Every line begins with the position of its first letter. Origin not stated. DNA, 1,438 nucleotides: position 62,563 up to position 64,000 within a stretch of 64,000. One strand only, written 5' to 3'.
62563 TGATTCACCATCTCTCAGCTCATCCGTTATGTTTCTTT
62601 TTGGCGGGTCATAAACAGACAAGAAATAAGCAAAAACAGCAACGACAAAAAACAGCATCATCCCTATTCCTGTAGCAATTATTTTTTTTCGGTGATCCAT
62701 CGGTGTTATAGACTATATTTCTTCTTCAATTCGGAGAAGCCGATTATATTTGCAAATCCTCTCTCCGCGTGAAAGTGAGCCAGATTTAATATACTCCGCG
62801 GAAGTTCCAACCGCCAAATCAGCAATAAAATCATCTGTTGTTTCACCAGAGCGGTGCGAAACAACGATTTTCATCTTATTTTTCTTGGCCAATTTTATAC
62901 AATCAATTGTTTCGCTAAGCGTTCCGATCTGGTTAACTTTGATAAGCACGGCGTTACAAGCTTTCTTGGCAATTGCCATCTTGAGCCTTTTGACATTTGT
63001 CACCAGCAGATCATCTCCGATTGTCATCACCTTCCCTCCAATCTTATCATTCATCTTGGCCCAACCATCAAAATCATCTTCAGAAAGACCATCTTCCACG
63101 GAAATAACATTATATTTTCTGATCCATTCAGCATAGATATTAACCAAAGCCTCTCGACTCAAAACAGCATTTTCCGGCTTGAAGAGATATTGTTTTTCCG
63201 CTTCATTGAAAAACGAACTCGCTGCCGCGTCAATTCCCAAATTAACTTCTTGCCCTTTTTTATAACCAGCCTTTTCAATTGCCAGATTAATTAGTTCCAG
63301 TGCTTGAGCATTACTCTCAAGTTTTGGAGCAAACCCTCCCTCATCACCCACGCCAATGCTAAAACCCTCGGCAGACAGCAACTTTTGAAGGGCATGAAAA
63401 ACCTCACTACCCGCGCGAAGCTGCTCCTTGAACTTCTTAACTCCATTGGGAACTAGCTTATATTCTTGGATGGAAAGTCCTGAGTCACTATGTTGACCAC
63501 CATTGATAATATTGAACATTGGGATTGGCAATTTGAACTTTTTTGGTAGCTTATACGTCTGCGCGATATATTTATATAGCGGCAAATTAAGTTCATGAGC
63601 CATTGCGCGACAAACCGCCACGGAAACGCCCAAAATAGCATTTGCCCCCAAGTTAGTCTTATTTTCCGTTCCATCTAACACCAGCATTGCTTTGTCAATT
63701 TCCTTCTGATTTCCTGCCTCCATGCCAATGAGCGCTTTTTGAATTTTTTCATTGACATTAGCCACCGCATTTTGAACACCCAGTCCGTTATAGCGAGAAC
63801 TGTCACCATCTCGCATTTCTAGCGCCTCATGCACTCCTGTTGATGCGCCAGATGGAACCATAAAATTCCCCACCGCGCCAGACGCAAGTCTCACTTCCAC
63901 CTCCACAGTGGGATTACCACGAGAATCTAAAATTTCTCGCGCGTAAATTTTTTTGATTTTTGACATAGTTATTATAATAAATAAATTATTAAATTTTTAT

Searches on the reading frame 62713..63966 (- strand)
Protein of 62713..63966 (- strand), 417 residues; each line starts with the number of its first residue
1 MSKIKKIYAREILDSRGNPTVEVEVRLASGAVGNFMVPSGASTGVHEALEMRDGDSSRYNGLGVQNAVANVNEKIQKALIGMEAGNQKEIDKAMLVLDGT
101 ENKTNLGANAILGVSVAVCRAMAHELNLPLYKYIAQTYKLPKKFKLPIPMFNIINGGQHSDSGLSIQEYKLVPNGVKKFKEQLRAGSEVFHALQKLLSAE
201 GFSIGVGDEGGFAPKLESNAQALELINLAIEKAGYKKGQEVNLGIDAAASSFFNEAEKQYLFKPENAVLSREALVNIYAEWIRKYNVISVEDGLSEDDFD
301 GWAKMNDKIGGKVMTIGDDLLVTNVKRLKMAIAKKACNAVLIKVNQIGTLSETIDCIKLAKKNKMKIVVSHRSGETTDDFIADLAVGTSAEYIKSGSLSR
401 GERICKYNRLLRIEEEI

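Call 88: search_protein_families(library=pfam, proteins=[window:62713-63966:-], max_evalue=0.0001)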
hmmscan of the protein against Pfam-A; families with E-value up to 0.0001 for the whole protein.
window:62713-63966:- (417 aa): 3 families
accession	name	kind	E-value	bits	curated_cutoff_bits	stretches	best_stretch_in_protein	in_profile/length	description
PF00113.28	Enolase_C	-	2.7e-105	352.3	21.5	1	144-417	2-281/296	Enolase, C-terminal TIM barrel domain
PF03952.21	Enolase_N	-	3.3e-59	199.2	35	1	4-134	1-131/131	Enolase, N-terminal domain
PF13378.12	MR_MLE_C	-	4.3e-06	27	29.4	1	278-371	64-154/219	Enolase C-terminal domain-like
